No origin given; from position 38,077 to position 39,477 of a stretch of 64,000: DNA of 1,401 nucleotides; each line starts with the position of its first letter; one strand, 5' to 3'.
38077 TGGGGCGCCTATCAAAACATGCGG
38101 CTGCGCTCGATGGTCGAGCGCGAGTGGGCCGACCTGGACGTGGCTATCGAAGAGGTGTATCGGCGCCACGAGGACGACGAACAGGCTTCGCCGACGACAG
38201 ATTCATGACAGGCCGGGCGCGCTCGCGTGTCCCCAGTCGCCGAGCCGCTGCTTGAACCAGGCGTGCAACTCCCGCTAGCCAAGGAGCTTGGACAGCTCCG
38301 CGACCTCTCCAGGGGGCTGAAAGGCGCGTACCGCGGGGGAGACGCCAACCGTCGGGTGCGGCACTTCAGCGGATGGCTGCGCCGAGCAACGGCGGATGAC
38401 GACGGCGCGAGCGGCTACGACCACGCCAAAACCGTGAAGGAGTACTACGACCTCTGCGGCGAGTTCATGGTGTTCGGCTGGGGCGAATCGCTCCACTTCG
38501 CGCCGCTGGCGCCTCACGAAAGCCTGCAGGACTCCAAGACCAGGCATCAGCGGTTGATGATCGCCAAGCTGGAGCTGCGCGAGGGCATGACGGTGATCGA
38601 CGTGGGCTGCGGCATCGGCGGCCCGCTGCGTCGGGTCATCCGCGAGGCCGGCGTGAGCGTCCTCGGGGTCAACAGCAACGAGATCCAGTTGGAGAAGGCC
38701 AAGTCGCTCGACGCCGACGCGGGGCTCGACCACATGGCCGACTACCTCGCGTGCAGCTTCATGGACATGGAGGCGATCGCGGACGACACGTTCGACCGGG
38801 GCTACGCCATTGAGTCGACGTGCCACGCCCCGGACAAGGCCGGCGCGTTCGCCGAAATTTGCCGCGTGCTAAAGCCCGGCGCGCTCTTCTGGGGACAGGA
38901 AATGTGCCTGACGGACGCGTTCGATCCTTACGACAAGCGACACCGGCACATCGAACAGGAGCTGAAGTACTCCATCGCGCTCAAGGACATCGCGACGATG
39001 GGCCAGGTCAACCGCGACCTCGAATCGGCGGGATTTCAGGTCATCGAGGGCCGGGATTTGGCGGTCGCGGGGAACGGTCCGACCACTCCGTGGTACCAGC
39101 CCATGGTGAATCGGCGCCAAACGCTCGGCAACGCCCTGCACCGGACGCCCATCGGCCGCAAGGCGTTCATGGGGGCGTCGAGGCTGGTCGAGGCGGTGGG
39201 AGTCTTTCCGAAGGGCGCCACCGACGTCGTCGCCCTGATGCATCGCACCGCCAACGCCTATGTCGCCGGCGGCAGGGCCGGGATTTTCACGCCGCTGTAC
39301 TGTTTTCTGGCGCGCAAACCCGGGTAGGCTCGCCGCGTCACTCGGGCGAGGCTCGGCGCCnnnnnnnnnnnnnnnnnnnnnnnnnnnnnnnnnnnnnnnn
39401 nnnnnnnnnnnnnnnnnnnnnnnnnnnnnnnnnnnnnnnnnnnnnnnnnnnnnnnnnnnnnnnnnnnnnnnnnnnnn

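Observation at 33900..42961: Lower-GC gene cluster combining an ERG6-type sterol C-24 methyltransferase, Rieske oxygenase, cytochrome P450, FAD oxidoreductase and MMPL transporter: candidate bacterial sterol (or triterpenoid) modification and transport system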

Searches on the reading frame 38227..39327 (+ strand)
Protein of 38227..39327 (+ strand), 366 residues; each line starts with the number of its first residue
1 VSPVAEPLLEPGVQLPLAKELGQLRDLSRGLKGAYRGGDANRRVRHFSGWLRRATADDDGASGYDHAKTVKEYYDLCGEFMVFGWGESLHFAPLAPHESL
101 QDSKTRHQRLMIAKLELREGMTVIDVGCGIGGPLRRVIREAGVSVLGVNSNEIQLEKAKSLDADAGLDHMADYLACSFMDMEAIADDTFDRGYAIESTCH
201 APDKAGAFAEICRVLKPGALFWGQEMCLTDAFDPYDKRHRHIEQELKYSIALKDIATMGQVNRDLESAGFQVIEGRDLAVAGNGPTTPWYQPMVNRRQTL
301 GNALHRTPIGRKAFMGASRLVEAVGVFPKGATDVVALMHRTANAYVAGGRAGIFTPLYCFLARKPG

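Call 5: search_protein_families(library=pfam, proteins=[window:38227-39327:+], max_evalue=0.01)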
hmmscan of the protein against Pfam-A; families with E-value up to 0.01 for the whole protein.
window:38227-39327:+ (366 aa): 9 families
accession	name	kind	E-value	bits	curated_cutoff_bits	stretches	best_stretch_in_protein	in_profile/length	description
PF08498.15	Sterol_MT_C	-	1.4e-15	57.6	21.7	1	305-365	5-65/66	Sterol methyltransferase C-terminal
PF08241.18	Methyltransf_11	-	2.2e-14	54.3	21.2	1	124-221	1-93/95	Methyltransferase domain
PF02353.26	CMAS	-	1.8e-13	50.9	27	1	66-231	6-172/273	Mycolic acid cyclopropane synthetase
PF13847.12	Methyltransf_31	-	1.1e-12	48.2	27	1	118-248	2-128/145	Methyltransferase domain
PF13649.12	Methyltransf_25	-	3.2e-12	47.4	27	1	123-218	1-96/97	Methyltransferase domain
PF13489.12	Methyltransf_23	-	1.5e-10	41.5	27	1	116-274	19-163/164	Methyltransferase domain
PF08242.18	Methyltransf_12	-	2.7e-06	28.4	30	1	124-221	1-98/98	Methyltransferase domain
PF01209.24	Ubie_methyltran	-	1.1e-05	25.3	20.1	1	112-223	40-151/233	ubiE/COQ5 methyltransferase family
PF08003.17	Methyltransf_9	-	0.00046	19.7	23.8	1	106-191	103-185/315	Protein of unknown function (DUF1698)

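Call 6: search_protein_families(library=ncbifam, proteins=[window:38227-39327:+], max_evalue=0.01)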
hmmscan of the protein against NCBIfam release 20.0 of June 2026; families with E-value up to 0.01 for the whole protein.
window:38227-39327:+ (366 aa): 25 families
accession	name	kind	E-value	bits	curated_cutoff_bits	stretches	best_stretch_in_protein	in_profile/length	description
NF041675.1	sarc_dimgly_tmase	equivalog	7.2e-17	62.2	550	1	71-277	13-217/278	sarcosine/dimethylglycine N-methyltransferase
NF045667.1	MTase_DVU1556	equivalog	9.3e-12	44.8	155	1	110-274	13-164/213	DVU_1556 family methyltransferase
NF040703.1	cyclopro_CfaB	exception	2.5e-11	43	650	1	67-194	104-232/393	C17 cyclopropane fatty acid synthase CfaB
NF008686.0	PRK11705.1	equivalog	4.2e-10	39.2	400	1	97-173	145-222/383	cyclopropane fatty acyl phospholipid synthase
NF040660.1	mycolic_MTase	equivalog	3e-09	36.9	390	1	98-161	39-102/283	cyclopropane mycolic acid synthase family methyltransferase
NF053839.1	CPFASynBruc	equivalog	6.9e-09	35.1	600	1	69-191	121-242/410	cyclopropane fatty acid synthase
TIGR01983.1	UbiG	equivalog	1.7e-07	30.8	102.95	1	116-220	46-148/228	bifunctional 2-polyprenyl-6-hydroxyphenol methylase/3-demethylubiquinol 3-O-methyltransferase UbiG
NF043040.1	corrin_prot_MT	hypoth_equivalog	2.4e-07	30.4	180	1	111-273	34-199/216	corrinoid protein-associated methyltransferase CpaM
NF007610.0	PRK10258.1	equivalog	1.5e-05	24.5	342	1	105-219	28-134/251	malonyl-ACP O-methyltransferase BioC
NF040539.1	AST_met_ArsM_2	exception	1.8e-05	24.7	240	1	119-274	56-209/262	putative arsinothricin biosynthesis methyltransferase ArsM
NF041537.1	ArsM_AhpD_UU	exception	2.8e-05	23.1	510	1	117-234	74-191/345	arsenite methyltransferase/AhpD domain selenoprotein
NF041536.1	ArsM_DUF2284_UU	exception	7.1e-05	21.3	575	1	117-221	74-178/459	arsenite methyltransferase/DUF2284 domain selenoprotein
NF008823.0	PRK11873.1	subfamily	7.8e-05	22.3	263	1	115-231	73-189/272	arsenite methyltransferase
NF001244.0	PRK00216.1-5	equivalog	8.1e-05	22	216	1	109-221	38-151/236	bifunctional demethylmenaquinone methyltransferase/2-methoxy-6-polyprenyl-1,4-benzoquinol methylase UbiE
NF045825.1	FAmtase_mtf2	equivalog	8.8e-05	21.8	400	1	119-232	58-167/248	fatty-acid O-methyltransferase Mtf2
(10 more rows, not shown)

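Call 7: find_homologous_proteins(query=window:38227-39327:+, max_evalue=1e-10)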
Query window:38227-39327:+ (366 aa): 1832 proteins with E <= 1e-10 among 8000 candidates; the best 120 are listed.
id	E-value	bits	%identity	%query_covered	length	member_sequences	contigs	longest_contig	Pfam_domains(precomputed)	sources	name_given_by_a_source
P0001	1.1e-221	754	92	97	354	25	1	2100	PF13847.13,PF13489.13,PF02353.27,PF13649.13,PF01209.25,PF08241.19,PF08242.19,PF08498.16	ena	-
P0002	2.5e-219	746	88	100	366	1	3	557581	PF13847.13,PF13489.13,PF02353.27,PF13649.13,PF01209.25,PF08241.19,PF08242.19,PF08498.16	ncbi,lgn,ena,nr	ncbi:MAG: class I SAM-dependent methyltransferase [Chloroflexi bacterium]|nr:class I SAM-dependent m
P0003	4.4e-201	686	83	97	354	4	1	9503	PF13847.13,PF13489.13,PF02353.27,PF13649.13,PF01209.25,PF08241.19,PF08242.19,PF08498.16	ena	-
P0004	9.8e-200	681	82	97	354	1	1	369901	PF13847.13,PF13489.13,PF02353.27,PF13649.13,PF08241.19,PF08498.16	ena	-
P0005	1.8e-196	671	82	96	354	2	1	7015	PF13847.13,PF13489.13,PF02353.27,PF13649.13,PF01209.25,PF08241.19,PF08242.19,PF08498.16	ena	-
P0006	1.5e-193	661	81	96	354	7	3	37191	PF13847.13,PF13489.13,PF02353.27,PF13649.13,PF01209.25,PF08241.19,PF08242.19,PF08498.16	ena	-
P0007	8.4e-193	658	81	96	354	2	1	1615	PF13847.13,PF13489.13,PF08003.18,PF02353.27,PF13649.13,PF01209.25,PF08241.19,PF08242.19,PF08498.16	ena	-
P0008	1.3e-190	651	80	97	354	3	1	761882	PF13847.13,PF13489.13,PF08003.18,PF02353.27,PF13649.13,PF01209.25,PF08241.19,PF08242.19,PF08498.16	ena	-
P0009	2.6e-188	644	79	96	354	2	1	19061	PF13847.13,PF13489.13,PF08003.18,PF02353.27,PF13649.13,PF01209.25,PF08241.19,PF08242.19,PF08498.16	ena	-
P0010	3.7e-188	643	79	96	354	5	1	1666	PF13847.13,PF13489.13,PF02353.27,PF13649.13,PF01209.25,PF08241.19,PF08242.19,PF08498.16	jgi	-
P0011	1.1e-187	642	81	94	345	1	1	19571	PF13847.13,PF13489.13,PF02353.27,PF13649.13,PF01209.25,PF08241.19,PF08242.19,PF08498.16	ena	-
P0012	1.8e-187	641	80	94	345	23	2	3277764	PF13847.13,PF13489.13,PF02353.27,PF13649.13,PF01209.25,PF08241.19,PF08242.19,PF08498.16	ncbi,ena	-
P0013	4.7e-187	640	78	96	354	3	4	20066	PF13847.13,PF13489.13,PF02353.27,PF13649.13,PF01209.25,PF08241.19,PF08242.19,PF08498.16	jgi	-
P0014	8.1e-187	639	78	96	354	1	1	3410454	PF13847.13,PF13489.13,PF02353.27,PF13649.13,PF01209.25,PF08241.19,PF08242.19,PF08498.16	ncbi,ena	-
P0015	1.2e-186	638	77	97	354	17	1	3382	PF13847.13,PF13489.13,PF02353.27,PF13649.13,PF01209.25,PF08241.19,PF08242.19,PF08498.16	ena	-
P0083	1.2e-176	605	76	94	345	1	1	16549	PF13847.13,PF13489.13,PF02353.27,PF13649.13,PF01209.25,PF08241.19,PF08242.19,PF08498.16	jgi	-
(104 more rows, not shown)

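Call 9: find_encoding_contigs(protein=window:38227-39327:+, flank=10000, max_places=4)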
Protein window:38227-39327:+ (366 aa): 2 contigs read that carry it; 1 place shown.
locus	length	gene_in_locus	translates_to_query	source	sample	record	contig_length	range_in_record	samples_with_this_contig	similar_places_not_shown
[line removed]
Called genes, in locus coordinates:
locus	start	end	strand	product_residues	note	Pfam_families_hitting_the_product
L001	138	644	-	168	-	-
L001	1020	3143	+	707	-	PF00174:Oxidored_molyb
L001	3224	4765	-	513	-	PF02638:GHL10 (weak)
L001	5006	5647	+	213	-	PF08327:AHSA1 (weak)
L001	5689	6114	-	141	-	-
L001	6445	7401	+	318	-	PF00355:Rieske, PF19298:KshA_C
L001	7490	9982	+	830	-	PF03176:MMPL, PF00873:ACR_tran (weak), PF02460:Patched, PF12349:Sterol-sensing (weak)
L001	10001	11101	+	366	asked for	PF02353:CMAS, PF01209:Ubie_methyltran (weak), PF13489:Methyltransf_23, PF08241:Methyltransf_11, PF08242:Methyltransf_12 (weak), PF13649:Methyltransf_25, PF13847:Methyltransf_31, PF08498:Sterol_MT_C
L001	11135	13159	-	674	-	PF05719:GPP34, PF00067:p450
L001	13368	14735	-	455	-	PF01266:DAO (faint), PF01593:Amino_oxidase, PF13450:NAD_binding_8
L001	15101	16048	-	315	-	PF00781:DAGK_cat, PF19279:YegS_C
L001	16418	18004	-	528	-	PF01551:Peptidase_M23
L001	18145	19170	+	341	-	PF03631:Virul_fac_BrkB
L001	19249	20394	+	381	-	PF13439:Glyco_transf_4, PF13579:Glyco_trans_4_4, PF20706:GT4-conflict, PF00534:Glycos_transf_1, PF13692:Glyco_trans_1_4, PF13524:Glyco_trans_1_2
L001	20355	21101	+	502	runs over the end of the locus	PF13727:CoA_binding_3, PF02397:Bac_transf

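Call 18: find_related_loci(query=A1, collection=genome_contigs, flank=10000)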
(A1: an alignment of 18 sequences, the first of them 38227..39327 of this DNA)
Query A1 (366 aa) in genome_contigs; peptide patterns used: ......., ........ (x = any residue, [..] = any of these).
599 stretches matched a pattern (row limit reached: there are more); 589 encode a relative of the query (tblastn E <= 1e-3); the best 80 are kept; 80 distinct loci.
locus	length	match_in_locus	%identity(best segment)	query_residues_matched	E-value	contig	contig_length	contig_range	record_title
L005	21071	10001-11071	95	10-366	0e+0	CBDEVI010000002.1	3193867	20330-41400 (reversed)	MAG: Chloroflexota bacterium isolate f820a594-4fe9-4b7b-8cc4-7fafcfd9b253 genome assembly, contig: contig_2, whole genom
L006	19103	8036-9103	92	10-365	0e+0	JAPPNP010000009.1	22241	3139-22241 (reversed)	MAG: Chloroflexota bacterium isolate RHO3_bin_74 NODE_3869_length_22241_cov_22.740287, whole genome shotgun sequence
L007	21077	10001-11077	83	7-365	0e+0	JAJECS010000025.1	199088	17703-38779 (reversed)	MAG: Chloroflexota bacterium isolate jk18xAbins.3 k141_1101216, whole genome shotgun sequence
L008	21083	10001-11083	81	6-366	0e+0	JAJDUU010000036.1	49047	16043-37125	MAG: Chloroflexota bacterium isolate jk18x1bzbins.9 k141_215851, whole genome shotgun sequence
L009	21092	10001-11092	76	3-366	0e+0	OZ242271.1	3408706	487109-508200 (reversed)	MAG: Chloroflexota bacterium isolate 28ccf5bf-4595-479e-bad6-f18457ce53ab genome assembly, chromosome: 1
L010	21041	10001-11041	80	19-365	0e+0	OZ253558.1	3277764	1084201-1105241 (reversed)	MAG: Chloroflexota bacterium isolate faa4938b-925b-4a81-b3a1-ab9e0e292ea9 genome assembly, chromosome: 1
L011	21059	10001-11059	78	13-365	0e+0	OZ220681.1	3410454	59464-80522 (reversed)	MAG: Dehalococcoidia bacterium isolate b3870ce4-b2c0-4886-bd94-d5608d47d969 genome assembly, chromosome: 1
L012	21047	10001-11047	79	17-365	0e+0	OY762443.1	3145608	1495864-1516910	MAG: Dehalococcoidia bacterium isolate e17dd254-e2e4-46ca-aa76-34ed56c1cae1 genome assembly, chromosome: 1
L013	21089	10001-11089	75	3-365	0e+0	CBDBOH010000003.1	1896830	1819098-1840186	MAG: Chloroflexota bacterium isolate 6ed94c95-c701-4cc9-8e12-bdeb5c957f40 genome assembly, contig: contig_3, whole genom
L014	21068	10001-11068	77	10-365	0e+0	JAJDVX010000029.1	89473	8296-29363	MAG: Chloroflexota bacterium isolate jk18x22bins.70 k141_302942, whole genome shotgun sequence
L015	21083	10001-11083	78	7-365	0e+0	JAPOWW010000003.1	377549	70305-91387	MAG: Chloroflexota bacterium isolate COS3_bin_10 NODE_8_length_377549_cov_17.5883, whole genome shotgun sequence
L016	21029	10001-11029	78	23-365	0e+0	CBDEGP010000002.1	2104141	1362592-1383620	MAG: Dehalococcoidia bacterium isolate d5c63d68-82bf-4002-88ac-25e9112c7103 genome assembly, contig: contig_2, whole gen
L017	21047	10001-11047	77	17-365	0e+0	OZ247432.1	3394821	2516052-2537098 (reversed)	MAG: Dehalococcoidia bacterium isolate 9f0a9a3c-fef9-4240-ab4a-9ab2d70ca0d2 genome assembly, chromosome: 1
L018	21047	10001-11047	77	17-365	0e+0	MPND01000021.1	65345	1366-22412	MAG: SAR202 cluster bacterium bin90 NODE_776_length_65345_cov_7.85906_ID_1551, whole genome shotgun sequence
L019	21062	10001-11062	77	12-365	0e+0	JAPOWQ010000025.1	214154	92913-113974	MAG: Chloroflexota bacterium isolate COS2_bin_4 NODE_29_length_214154_cov_24.6567, whole genome shotgun sequence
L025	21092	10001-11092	75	2-365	0e+0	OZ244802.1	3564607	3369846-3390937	MAG: Chloroflexota bacterium isolate 0351a3fc-03c6-4ac3-ab3a-8938ce3ed692 genome assembly, chromosome: 1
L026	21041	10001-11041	76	19-365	0e+0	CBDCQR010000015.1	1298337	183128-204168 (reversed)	MAG: Alphaproteobacteria bacterium isolate 0c7eebbd-8401-49bd-bf8d-b91b5e99145f genome assembly, contig: contig_15, whol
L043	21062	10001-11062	76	12-365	3e-179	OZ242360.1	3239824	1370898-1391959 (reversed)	MAG: Chloroflexota bacterium isolate 96c89a91-56bf-49b9-8890-dc7aad1d8409 genome assembly, chromosome: 1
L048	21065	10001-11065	72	11-365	5e-178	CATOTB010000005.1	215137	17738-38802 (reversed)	MAG: Candidatus Dadabacteria bacterium isolate 53d7d3e8-6880-4aca-9e2b-20875a3a41b8 genome assembly, contig: contig_5, w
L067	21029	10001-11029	74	23-365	2e-175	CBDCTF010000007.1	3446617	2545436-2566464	MAG: Dehalococcoidia bacterium isolate ada03605-a97e-4eba-91b8-038d664804f6 genome assembly, contig: contig_6, whole gen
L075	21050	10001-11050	73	16-365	3e-174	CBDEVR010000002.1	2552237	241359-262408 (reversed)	MAG: Dehalococcoidia bacterium isolate 58e95461-d50d-4896-8677-afe07c5a1cd5 genome assembly, contig: contig_2, whole gen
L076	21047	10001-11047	72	17-365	3e-174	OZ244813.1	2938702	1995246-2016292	MAG: Dehalococcoidia bacterium isolate c597d9ae-e839-4a6c-83f3-3d6bda73bc97 genome assembly, chromosome: 1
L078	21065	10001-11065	71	11-365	8e-174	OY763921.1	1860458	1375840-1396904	MAG: Thermodesulfobacteriota bacterium isolate 558d1e46-7206-424d-903a-c7a0170f7b97 genome assembly, chromosome: 1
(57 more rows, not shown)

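Call 22: search_protein_families(library=pfam, proteins=[L075:4793-6259:+, L012:13738-14505:-, L043:2711-3658:+, L048:4686-5825:+, L019:4562-6028:-, L026:7635-9962:+, L078:11202-12695:-, L067:11705-13279:+, L076:13303-14601:-, L012:1624-7353:-], max_evalue=0.001)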
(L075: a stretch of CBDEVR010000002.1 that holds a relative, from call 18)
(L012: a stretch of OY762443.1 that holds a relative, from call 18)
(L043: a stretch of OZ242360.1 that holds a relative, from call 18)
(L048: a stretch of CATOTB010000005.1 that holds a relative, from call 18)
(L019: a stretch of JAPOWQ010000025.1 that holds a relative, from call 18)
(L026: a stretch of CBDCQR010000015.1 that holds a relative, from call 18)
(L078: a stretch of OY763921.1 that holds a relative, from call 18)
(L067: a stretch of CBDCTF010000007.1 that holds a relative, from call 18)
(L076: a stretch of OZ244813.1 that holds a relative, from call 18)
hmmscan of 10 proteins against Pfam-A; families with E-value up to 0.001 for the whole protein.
L075:4793-6259:+ (488 aa): 2 families
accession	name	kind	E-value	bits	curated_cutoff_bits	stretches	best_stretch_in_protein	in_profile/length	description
PF07690.21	MFS_1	-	2.9e-43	148.5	33.4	1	22-414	1-346/347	Major Facilitator Superfamily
PF00083.30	Sugar_tr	-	5.7e-08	32.5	22.3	1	57-195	48-192/452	Sugar (and other) transporter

L012:13738-14505:- (255 aa): 1 family
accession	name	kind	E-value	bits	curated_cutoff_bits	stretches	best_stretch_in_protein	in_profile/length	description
PF07161.20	LppX_LprAFG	-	2.1e-06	28.2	24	1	165-219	116-171/192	LppX_LprAFG lipoprotein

L043:2711-3658:+ (315 aa): 4 families
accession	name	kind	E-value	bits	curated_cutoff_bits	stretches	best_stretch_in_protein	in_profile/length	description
PF00005.33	ABC_tran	-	6.9e-27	95.1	25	1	27-165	2-137/137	ABC transporter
PF13304.12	AAA_21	-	6.3e-13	49.9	27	2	80-194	191-298/304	AAA domain, putative AbiEii toxin, Type IV TA system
PF02463.25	SMC_N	-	2.4e-05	24.3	40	0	136-199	136-205/220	RecF/RecN/SMC N terminal domain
PF13476.12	AAA_23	-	4.6e-05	24.6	27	1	27-56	11-39/201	AAA domain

L048:4686-5825:+ (379 aa): 2 families
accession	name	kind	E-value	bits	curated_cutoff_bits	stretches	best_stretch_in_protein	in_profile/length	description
PF01222.22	ERG4_ERG24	-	1.6e-33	116.6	27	1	26-379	75-432/432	Ergosterol biosynthesis ERG4/ERG24 family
PF06966.17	DUF1295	-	0.00026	21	20.4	1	210-370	87-235/235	Protein of unknown function (DUF1295)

L019:4562-6028:- (488 aa): 3 families
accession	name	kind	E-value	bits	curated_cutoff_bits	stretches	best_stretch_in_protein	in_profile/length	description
PF01979.26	Amidohydro_1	-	5.7e-34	118.3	25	1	82-447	1-345/345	Amidohydrolase family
PF07969.17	Amidohydro_3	-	9.1e-17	62.1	29.7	2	241-448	264-472/472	Amidohydrolase family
PF22039.1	HUTI_composite_bact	-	1.7e-05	24.8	25.5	1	48-70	1-23/26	Imidazolonepropionase-like composite domain, bacteria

L026:7635-9962:+ (775 aa): 3 families
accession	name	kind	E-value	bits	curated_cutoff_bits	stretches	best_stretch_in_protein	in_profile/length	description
PF03176.21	MMPL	-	8.2e-41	140.5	20.5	2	71-398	31-328/333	MMPL family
PF12349.14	Sterol-sensing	-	6.4e-06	26.5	22.3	1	247-373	9-135/153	Sterol-sensing domain of SREBP cleavage-activation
PF02460.24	Patched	-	0.0002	21.5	23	1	245-371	29-154/156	Patched SSD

L078:11202-12695:- (497 aa): 5 families
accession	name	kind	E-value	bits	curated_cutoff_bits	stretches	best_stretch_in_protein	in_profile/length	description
PF11066.14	DUF2867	-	1.4e-32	113.4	27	1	347-487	5-142/142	Protein of unknown function (DUF2867)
PF13460.12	NAD_binding_10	-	4.9e-16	59.6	27.2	1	30-138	1-104/184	NAD(P)H-binding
PF05368.20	NmrA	-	3.5e-12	47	27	1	23-129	2-104/298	NmrA-like family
PF01370.27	Epimerase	-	7.1e-12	45.7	20.9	1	26-136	1-121/240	NAD dependent epimerase/dehydratase family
PF01073.25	3Beta_HSD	-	2.5e-07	30.5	22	1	27-130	1-114/280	3-beta hydroxysteroid dehydrogenase/isomerase family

L067:11705-13279:+ (524 aa): 2 families
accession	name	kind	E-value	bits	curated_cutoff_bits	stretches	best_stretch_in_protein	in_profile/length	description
PF01039.27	Carboxyl_trans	-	4.7e-99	332.7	22.3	1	32-506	2-478/493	Carboxyl transferase domain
PF03255.19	ACCA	-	2.4e-07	30.7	23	1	296-410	70-194/310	Acetyl co-enzyme A carboxylase carboxyltransferase-like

L076:13303-14601:- (432 aa): 2 families
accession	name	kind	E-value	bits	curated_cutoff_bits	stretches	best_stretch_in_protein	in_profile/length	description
PF00355.32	Rieske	-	2.4e-18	66.2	20.3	1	46-127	2-83/88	Rieske [2Fe-2S] domain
PF19301.5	LigXa_C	-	1.2e-13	51.3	27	2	332-381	207-256/304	LigXa C-terminal domain like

L012:1624-7353:- (1909 aa): 3 families
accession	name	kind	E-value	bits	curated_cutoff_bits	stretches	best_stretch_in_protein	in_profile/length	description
PF14312.12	FG-GAP_2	-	6.5e-250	807.9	23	24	448-497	2-49/49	FG-GAP repeat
PF19023.6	DUF5749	-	9.7e-07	29.2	28.2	0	718-743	9-34/78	Family of unknown function (DUF5749)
PF11949.14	DUF3466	-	7.1e-05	21.9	25.1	0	1226-1276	421-470/609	Protein of unknown function (DUF3466)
